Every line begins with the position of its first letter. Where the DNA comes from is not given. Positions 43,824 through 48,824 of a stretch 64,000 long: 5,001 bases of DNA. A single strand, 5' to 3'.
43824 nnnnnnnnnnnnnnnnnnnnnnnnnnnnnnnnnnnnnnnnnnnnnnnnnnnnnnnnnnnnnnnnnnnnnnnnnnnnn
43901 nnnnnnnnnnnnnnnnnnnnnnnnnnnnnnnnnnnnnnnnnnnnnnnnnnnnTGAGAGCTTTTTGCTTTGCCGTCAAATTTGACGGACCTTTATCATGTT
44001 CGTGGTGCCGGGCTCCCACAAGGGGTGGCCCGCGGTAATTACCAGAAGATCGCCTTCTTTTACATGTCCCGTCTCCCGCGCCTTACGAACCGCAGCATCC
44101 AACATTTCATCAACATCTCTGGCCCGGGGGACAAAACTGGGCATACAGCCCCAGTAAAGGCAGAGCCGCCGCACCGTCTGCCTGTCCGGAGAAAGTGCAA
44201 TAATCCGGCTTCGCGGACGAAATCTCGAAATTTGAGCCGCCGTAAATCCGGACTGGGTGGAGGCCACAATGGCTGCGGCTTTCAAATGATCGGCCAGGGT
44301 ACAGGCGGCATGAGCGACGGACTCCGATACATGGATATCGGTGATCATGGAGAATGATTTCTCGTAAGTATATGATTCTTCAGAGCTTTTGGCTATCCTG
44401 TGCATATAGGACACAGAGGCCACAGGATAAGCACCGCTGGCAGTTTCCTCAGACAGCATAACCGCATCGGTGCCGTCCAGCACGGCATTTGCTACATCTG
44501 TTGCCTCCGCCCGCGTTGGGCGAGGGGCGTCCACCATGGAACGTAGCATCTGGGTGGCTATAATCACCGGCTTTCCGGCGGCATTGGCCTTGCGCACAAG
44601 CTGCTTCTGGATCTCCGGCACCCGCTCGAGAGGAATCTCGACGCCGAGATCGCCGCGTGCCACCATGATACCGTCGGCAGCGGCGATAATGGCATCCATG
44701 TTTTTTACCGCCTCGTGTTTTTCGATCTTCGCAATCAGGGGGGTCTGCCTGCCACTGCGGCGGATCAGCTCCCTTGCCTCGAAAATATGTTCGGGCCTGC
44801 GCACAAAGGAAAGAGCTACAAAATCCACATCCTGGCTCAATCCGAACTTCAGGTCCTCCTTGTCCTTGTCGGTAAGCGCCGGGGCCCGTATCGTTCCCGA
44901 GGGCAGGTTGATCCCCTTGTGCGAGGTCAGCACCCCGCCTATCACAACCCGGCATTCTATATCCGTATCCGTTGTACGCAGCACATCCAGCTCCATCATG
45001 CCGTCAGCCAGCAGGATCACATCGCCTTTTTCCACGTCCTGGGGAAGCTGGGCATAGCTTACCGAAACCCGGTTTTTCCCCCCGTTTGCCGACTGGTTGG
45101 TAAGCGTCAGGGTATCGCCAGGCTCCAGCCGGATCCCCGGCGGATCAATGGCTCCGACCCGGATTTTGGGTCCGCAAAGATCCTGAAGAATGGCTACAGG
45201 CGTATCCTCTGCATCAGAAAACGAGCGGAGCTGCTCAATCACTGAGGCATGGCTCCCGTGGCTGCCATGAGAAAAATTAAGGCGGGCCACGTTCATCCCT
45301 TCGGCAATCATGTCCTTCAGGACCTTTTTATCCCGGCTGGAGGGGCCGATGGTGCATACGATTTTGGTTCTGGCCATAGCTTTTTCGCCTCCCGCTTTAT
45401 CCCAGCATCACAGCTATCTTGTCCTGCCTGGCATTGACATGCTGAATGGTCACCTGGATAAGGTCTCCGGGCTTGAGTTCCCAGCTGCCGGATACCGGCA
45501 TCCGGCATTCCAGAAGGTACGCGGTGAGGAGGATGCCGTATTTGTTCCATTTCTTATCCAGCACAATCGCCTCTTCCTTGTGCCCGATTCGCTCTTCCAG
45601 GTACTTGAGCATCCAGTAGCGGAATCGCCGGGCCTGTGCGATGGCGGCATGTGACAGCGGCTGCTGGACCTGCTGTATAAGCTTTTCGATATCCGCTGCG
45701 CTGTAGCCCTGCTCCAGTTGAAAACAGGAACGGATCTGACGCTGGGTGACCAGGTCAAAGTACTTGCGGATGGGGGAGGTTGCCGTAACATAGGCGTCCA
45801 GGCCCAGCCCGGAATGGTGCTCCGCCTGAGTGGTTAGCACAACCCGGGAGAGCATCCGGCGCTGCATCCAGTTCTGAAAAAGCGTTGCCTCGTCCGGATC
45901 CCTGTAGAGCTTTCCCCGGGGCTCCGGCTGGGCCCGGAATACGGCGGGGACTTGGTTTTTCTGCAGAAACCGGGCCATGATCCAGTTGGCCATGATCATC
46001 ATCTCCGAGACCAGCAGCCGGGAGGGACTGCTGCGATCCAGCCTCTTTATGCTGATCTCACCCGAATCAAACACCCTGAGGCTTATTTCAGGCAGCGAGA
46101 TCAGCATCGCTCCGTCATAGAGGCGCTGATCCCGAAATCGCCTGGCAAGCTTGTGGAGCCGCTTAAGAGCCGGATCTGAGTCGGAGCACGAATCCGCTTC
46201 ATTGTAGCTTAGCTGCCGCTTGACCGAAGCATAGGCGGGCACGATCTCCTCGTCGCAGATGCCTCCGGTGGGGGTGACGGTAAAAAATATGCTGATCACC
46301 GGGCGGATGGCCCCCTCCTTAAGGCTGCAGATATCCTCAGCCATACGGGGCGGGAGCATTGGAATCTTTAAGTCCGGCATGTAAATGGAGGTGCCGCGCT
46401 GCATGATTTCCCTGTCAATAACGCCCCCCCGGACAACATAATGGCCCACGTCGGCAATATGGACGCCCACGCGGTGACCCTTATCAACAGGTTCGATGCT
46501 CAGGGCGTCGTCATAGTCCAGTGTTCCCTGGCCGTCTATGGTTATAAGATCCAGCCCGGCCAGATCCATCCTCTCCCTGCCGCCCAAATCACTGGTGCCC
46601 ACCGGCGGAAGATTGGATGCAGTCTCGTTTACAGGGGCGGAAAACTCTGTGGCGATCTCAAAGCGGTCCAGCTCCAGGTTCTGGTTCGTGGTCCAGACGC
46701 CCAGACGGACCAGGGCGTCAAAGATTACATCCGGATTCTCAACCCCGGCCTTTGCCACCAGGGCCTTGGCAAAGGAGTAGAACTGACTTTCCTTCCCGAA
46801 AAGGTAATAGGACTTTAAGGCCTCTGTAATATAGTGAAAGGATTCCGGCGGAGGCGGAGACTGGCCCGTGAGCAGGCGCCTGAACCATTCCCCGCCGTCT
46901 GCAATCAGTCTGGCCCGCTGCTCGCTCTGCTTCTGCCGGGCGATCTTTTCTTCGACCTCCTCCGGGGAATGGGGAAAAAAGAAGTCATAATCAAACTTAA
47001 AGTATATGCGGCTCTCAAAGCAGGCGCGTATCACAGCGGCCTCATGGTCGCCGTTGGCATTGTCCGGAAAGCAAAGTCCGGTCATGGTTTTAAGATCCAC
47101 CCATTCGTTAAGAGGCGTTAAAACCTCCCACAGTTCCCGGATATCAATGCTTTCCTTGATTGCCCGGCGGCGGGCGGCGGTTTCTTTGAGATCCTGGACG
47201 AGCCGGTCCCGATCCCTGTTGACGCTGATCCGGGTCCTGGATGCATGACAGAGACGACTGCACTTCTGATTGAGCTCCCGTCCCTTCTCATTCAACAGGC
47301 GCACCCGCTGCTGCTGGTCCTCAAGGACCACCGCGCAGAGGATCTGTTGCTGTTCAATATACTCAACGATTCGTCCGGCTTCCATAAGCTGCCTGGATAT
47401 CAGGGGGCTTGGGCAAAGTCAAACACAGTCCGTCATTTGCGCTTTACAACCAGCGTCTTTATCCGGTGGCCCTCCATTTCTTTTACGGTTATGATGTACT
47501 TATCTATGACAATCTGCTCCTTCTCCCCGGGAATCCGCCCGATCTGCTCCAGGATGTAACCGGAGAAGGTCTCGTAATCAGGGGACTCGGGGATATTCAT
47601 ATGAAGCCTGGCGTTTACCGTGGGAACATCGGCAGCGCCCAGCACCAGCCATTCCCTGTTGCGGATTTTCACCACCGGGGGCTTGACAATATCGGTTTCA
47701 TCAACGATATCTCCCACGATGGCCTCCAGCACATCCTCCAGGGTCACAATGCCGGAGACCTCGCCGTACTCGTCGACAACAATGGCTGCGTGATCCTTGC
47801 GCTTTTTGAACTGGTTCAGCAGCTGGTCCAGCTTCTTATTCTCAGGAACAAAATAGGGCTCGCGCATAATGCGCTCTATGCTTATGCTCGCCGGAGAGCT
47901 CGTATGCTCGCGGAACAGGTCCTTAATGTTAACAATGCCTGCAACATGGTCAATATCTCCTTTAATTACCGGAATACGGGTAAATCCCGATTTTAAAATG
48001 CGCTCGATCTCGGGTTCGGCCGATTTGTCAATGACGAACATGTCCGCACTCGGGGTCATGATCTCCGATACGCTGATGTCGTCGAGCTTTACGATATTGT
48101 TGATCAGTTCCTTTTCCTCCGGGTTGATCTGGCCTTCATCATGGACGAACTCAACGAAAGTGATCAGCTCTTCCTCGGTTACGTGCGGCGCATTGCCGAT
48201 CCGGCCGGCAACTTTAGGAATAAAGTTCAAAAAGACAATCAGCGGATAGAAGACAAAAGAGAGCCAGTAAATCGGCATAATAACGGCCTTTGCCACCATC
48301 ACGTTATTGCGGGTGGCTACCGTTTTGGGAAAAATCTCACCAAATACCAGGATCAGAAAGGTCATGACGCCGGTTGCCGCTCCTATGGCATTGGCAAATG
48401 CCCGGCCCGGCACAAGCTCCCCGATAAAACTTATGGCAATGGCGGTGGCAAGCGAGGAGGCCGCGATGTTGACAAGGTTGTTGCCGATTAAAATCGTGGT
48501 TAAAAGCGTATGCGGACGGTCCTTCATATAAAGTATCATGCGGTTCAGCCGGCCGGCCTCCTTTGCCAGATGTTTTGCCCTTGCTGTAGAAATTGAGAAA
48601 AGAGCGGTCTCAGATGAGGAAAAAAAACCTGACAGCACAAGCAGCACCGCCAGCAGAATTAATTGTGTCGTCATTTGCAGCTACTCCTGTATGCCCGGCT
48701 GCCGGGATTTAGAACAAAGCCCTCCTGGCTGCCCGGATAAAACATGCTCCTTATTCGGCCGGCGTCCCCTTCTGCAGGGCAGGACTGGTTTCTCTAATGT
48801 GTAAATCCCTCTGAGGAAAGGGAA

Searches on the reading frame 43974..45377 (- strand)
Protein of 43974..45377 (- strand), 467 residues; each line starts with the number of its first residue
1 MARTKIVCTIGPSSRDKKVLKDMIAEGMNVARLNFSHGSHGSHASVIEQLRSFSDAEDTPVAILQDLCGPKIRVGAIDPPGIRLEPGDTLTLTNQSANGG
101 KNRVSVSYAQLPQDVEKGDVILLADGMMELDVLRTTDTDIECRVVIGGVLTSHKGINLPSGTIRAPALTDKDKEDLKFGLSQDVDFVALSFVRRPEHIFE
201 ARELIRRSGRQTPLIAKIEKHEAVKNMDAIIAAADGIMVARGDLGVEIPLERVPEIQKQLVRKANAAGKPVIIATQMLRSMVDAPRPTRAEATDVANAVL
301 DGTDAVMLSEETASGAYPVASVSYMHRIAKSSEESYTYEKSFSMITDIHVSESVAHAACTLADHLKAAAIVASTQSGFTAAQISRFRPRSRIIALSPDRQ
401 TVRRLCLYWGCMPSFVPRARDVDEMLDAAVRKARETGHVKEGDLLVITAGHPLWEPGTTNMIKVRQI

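Call 38: search_protein_families(library=ncbifam, proteins=[window:43977-45377:-], max_evalue=0.00001)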
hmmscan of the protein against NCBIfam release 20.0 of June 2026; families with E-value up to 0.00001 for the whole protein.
window:43977-45377:- (467 aa): 7 families
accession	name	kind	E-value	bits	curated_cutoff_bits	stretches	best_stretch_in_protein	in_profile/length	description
NF004978.0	PRK06354.1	subfamily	5.2e-183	609.7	462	1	2-465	8-476/590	pyruvate kinase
TIGR01064.1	pyruv_kin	equivalog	1.3e-170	568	306.4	1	3-467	2-476/476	pyruvate kinase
NF004491.0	PRK05826.1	subfamily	2.4e-170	567.1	432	1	2-466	5-474/477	pyruvate kinase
NF004886.0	PRK06247.1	subfamily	3.8e-166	553.5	623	1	3-467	6-470/476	pyruvate kinase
NF006664.0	PRK09206.1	equivalog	2.1e-139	465.1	686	1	1-466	1-469/470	pyruvate kinase PykF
NF005234.0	PRK06739.1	equivalog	4.6e-107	358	564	1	7-334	6-330/352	pyruvate kinase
NF011314.0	PRK14725.1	equivalog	6.8e-61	206.3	642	2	82-350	333-609/614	pyruvate kinase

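Call 40: find_encoding_contigs(protein=window:43974-45377:-, flank=1000, max_places=3)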
Protein window:43974-45377:- (467 aa): 1 contig read that carries it; 1 place shown.
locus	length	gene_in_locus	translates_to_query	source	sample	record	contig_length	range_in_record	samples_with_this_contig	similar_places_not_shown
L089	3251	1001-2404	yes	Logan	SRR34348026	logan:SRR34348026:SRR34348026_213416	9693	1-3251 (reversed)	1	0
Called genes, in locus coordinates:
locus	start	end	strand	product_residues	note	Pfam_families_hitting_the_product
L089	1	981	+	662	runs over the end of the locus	PF23161:HTH_RNase_II, PF00773:RNB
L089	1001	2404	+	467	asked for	PF00224:PK, PF03328:HpcH_HpaI (faint), PF02887:PK_C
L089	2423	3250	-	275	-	?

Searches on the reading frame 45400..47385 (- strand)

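Call 38: search_protein_families(library=ncbifam, proteins=[window:45400-47385:-], max_evalue=0.00001)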
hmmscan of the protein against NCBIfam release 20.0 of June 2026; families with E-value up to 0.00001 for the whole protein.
window:45400-47385:- (662 aa): 5 families
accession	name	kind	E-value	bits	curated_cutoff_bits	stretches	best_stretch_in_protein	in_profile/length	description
TIGR02063.1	RNase_R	equivalog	9.6e-62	209.3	597.85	2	239-491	215-479/711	ribonuclease R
TIGR00358.1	3_prime_RNase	superfamily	1.3e-59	202.2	368.6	2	239-491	163-426/657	VacB/RNase II family 3'-5' exoribonuclease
NF003455.0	PRK05054.1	equivalog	6e-41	140.4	542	2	270-483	188-414/645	exoribonuclease II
TIGR02062.1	RNase_B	equivalog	5.8e-39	133.6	641.9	2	271-483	189-415/646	exoribonuclease II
NF008648.0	PRK11642.1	equivalog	6.7e-32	110.6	982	1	243-490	232-490/813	ribonuclease R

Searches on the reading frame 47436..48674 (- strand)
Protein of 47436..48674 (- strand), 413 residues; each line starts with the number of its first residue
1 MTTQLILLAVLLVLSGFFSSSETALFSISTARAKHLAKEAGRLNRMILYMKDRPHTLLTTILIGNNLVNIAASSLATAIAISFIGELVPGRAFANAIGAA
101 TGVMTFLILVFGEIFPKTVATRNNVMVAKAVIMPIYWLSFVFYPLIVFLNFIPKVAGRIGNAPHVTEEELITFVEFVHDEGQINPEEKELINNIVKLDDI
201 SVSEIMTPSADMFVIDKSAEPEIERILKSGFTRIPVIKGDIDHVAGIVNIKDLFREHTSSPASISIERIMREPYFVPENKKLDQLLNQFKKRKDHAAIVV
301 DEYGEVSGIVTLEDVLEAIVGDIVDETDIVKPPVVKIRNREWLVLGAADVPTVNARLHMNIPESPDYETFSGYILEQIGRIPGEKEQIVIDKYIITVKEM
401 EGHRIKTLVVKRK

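Call 38: search_protein_families(library=ncbifam, proteins=[window:47436-48674:-], max_evalue=0.00001)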
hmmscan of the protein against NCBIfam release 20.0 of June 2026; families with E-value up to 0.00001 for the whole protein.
window:47436-48674:- (413 aa): 4 families
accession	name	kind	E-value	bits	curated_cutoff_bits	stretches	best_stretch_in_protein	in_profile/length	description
TIGR03520.1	GldE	subfamily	2.4e-82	277.2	376.05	1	8-411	1-406/408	gliding motility-associated protein GldE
NF008604.1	PRK11573.1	equivalog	4.4e-63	213.6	475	1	2-411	7-417/428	hypothetical protein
NF052568.1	PolamExpPaeASal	equivalog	1.8e-56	191.8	500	1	1-412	1-424/424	polyamine export protein PaeA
NF011675.0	PRK15094.1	equivalog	3.3e-40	138.2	379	1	168-411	35-280/292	CNNM family magnesium/cobalt transport protein CorC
